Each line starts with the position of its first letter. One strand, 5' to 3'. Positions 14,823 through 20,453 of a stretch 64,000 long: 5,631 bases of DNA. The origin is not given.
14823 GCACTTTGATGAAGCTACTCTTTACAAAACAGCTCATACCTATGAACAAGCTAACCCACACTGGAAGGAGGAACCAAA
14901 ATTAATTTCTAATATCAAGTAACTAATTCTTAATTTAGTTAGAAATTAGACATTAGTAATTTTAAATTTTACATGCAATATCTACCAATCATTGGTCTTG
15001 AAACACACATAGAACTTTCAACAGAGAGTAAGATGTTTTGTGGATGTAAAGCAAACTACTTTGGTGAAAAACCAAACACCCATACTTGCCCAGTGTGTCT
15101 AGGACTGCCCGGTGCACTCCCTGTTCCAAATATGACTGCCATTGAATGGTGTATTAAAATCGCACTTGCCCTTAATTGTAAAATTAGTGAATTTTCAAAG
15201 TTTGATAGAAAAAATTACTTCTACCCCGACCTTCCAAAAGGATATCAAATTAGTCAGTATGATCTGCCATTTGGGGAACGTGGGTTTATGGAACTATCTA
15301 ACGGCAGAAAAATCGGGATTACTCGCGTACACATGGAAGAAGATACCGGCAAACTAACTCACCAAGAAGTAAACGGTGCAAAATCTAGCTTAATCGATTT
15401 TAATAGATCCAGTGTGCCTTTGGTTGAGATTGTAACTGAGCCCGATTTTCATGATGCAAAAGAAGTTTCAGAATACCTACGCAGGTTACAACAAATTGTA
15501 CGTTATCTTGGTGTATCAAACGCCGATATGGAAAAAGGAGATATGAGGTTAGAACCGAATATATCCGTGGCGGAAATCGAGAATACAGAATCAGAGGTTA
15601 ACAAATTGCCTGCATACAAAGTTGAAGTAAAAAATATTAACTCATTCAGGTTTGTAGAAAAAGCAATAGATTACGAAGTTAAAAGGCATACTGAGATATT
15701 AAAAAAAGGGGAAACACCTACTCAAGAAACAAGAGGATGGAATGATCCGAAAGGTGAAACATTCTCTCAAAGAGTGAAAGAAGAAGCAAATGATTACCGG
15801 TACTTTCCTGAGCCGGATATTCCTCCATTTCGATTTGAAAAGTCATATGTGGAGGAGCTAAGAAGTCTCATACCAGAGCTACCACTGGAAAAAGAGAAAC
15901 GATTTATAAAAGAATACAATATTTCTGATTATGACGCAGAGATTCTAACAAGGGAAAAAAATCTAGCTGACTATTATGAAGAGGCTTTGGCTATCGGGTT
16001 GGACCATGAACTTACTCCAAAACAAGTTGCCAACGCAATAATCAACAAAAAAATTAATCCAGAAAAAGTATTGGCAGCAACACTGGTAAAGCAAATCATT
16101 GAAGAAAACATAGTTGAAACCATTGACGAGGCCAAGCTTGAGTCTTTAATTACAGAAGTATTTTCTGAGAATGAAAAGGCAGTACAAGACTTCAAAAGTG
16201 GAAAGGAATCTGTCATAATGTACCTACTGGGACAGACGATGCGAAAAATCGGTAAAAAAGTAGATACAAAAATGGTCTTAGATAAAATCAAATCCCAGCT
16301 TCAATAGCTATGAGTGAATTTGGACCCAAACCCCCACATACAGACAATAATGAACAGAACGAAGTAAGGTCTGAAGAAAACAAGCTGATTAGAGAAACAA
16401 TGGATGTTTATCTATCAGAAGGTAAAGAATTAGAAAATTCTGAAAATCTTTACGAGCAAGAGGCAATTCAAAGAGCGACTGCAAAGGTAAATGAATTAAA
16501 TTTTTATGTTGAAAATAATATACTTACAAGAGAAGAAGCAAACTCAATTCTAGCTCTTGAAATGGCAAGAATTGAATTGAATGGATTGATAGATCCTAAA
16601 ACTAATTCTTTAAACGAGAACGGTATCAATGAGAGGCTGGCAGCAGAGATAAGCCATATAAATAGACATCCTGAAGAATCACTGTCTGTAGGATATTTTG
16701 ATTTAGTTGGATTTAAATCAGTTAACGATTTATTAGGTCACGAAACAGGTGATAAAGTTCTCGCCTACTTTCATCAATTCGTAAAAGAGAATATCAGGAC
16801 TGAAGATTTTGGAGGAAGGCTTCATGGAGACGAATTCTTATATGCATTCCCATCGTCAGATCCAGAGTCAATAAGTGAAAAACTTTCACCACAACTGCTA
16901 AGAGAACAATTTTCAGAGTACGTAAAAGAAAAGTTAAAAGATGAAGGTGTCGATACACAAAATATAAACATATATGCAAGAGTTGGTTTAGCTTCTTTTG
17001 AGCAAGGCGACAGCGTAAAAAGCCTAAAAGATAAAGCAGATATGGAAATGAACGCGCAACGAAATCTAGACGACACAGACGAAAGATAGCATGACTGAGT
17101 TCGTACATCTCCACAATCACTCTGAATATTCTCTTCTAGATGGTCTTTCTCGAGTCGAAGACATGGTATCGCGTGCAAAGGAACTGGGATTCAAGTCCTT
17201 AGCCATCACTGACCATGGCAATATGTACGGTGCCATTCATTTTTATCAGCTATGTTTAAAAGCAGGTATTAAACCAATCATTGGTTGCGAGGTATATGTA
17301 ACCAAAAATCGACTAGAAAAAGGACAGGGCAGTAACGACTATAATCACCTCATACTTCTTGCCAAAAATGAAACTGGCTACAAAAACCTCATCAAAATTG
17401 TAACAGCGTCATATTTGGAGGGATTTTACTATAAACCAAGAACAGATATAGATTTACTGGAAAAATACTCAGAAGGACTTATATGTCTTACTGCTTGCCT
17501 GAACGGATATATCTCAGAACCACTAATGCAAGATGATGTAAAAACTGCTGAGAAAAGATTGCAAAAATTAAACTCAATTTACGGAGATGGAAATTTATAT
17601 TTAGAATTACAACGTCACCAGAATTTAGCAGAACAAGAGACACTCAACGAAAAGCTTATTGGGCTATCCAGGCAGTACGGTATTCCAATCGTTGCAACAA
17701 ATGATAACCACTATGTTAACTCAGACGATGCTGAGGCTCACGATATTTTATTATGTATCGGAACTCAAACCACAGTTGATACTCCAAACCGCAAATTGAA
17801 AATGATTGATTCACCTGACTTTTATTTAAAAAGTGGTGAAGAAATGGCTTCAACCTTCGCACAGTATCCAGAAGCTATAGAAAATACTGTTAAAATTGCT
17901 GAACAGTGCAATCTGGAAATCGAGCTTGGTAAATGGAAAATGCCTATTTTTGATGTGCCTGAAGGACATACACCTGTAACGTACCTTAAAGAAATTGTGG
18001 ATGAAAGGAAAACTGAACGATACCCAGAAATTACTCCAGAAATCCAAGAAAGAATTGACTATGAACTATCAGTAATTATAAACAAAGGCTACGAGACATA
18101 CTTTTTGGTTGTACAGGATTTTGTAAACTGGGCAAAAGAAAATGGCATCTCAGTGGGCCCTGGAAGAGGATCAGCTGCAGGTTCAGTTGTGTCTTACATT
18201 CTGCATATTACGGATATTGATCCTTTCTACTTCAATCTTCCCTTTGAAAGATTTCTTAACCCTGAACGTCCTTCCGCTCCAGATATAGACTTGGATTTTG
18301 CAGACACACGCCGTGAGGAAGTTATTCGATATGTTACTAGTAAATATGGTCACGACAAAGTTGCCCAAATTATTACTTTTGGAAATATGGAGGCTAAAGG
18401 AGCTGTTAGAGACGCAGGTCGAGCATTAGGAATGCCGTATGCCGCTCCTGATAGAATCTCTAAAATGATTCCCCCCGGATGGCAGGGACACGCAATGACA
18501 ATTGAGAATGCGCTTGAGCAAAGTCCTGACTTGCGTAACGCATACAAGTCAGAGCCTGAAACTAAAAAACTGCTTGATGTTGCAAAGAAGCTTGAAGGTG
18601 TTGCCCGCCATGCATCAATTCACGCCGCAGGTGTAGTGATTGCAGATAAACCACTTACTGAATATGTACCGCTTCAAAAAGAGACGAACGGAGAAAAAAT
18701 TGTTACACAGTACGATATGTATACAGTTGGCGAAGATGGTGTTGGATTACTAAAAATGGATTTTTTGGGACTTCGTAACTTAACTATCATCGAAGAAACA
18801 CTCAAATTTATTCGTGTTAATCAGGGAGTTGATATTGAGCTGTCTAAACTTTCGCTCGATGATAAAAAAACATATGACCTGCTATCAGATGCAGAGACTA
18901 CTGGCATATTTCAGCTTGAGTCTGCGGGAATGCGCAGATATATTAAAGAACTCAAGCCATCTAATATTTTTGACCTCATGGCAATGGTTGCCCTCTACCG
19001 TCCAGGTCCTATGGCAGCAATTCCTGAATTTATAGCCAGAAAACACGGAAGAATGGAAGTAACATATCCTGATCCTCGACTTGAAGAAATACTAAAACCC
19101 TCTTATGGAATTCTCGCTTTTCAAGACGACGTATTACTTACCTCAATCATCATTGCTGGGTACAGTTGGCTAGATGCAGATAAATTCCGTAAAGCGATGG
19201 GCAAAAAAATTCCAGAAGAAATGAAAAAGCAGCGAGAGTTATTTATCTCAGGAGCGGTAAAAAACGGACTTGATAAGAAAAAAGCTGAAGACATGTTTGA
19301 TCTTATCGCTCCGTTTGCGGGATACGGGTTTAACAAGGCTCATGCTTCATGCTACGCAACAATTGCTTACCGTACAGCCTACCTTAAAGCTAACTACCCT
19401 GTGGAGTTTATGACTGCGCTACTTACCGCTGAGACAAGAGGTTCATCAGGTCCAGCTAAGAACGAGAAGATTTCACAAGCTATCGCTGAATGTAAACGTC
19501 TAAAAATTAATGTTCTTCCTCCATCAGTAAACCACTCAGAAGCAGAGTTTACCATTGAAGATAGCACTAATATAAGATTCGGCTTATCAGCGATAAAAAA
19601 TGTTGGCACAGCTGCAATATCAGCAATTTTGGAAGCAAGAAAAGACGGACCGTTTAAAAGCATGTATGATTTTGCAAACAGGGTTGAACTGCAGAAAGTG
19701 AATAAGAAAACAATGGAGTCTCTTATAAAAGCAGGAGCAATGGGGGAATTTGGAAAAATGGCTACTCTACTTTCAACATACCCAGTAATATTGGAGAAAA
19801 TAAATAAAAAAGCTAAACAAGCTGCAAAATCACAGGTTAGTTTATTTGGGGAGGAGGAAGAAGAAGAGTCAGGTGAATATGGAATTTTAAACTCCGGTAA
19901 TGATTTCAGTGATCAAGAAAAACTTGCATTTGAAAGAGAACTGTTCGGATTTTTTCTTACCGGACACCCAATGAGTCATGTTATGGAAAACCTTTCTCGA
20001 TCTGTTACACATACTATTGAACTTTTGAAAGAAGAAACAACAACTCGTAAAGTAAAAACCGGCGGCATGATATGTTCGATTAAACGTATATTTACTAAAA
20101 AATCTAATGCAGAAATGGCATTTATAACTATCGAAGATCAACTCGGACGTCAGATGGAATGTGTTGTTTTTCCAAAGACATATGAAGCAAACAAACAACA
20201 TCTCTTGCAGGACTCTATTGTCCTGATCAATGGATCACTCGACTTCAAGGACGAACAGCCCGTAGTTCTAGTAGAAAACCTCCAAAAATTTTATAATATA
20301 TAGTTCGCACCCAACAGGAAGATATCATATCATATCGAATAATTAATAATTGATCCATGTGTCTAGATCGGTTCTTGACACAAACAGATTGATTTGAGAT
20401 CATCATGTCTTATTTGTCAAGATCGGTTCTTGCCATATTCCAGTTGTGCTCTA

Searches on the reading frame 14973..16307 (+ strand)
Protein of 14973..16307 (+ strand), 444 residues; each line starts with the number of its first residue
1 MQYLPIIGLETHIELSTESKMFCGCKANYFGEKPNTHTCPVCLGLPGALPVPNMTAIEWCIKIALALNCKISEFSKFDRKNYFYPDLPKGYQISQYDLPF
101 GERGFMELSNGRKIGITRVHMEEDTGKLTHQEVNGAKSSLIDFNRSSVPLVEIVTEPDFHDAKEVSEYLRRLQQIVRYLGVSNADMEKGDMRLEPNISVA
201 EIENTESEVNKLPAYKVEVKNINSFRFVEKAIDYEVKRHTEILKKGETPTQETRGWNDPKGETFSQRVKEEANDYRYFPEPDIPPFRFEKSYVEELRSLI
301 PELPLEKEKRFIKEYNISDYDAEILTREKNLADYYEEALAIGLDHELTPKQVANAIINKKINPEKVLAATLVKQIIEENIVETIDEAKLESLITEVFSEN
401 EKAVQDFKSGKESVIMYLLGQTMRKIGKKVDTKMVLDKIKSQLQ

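Call 7: search_protein_families(library=pfam, proteins=[window:14973-16307:+], max_evalue=0.001)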
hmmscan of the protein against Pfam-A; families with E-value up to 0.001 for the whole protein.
window:14973-16307:+ (444 aa): 2 families
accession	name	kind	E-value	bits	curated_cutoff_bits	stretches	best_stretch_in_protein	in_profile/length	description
PF02934.20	GatB_N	-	1.3e-111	372.6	23.4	1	6-294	2-277/277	GatB/GatE catalytic domain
PF02637.23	GatB_Yqey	-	1.4e-14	54.6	27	1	368-443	72-148/148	GatB domain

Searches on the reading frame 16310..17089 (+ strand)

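Call 7: search_protein_families(library=pfam, proteins=[window:16310-17089:+], max_evalue=0.001)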
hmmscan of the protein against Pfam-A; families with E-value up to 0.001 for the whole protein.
window:16310-17089:+ (259 aa): 1 family
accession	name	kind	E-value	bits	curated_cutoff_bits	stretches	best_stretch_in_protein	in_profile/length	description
PF00990.26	GGDEF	-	5e-22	78.8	23.8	1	94-251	3-155/161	Diguanylate cyclase, GGDEF domain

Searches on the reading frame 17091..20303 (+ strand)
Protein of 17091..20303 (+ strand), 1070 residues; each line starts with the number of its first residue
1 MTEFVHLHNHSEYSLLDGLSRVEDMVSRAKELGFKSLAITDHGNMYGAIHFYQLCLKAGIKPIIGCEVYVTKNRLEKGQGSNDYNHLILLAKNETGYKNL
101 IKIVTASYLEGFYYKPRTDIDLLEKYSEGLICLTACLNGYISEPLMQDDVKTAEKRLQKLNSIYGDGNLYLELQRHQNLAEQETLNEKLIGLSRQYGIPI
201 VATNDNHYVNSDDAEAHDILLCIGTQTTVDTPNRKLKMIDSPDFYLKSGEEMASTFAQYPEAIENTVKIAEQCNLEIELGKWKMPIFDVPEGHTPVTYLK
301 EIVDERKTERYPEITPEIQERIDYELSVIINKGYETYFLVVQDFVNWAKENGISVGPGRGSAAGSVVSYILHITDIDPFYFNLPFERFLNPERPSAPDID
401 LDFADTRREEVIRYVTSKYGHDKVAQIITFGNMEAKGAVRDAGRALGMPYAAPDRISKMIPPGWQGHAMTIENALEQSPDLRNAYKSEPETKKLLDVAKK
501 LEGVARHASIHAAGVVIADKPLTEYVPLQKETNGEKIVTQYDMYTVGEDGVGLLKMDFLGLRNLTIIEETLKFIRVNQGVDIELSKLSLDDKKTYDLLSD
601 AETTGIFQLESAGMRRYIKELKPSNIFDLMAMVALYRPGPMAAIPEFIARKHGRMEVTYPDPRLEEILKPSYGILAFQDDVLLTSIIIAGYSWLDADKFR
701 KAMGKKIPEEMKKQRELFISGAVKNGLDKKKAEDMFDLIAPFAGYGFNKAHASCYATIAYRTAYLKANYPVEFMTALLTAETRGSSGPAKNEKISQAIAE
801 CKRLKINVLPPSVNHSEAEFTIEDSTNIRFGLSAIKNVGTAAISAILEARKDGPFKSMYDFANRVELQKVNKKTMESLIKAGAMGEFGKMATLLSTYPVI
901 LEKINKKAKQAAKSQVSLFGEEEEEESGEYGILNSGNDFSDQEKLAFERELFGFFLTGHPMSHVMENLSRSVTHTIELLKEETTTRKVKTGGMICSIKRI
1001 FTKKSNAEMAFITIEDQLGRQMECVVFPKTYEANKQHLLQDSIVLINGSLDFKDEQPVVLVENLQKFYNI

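Call 7: search_protein_families(library=pfam, proteins=[window:17091-20303:+], max_evalue=0.001)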
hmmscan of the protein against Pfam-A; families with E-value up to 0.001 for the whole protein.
window:17091-20303:+ (1070 aa): 6 families
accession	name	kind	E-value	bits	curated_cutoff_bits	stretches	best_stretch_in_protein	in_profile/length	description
PF07733.18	DNA_pol3_alpha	-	3.8e-102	341.8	23.9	1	298-560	2-260/260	Bacterial DNA polymerase III alpha NTPase domain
PF02811.25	PHP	-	1.5e-60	204.7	26.4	1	6-176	1-164/164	PHP domain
PF17657.6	DNA_pol3_finger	-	2e-55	187.1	22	1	563-726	1-166/166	Bacterial DNA polymerase III alpha subunit finger domain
PF14579.12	HHH_6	-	6.8e-31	106.8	25.6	1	805-889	1-85/90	Helix-hairpin-helix motif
PF01336.31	tRNA_anti-codon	-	2e-07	31.3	27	1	992-1065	5-73/75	OB-fold nucleic acid binding domain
PF04919.18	DUF655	-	0.00094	19.6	22.2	0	831-876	117-163/181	Protein of unknown function (DUF655)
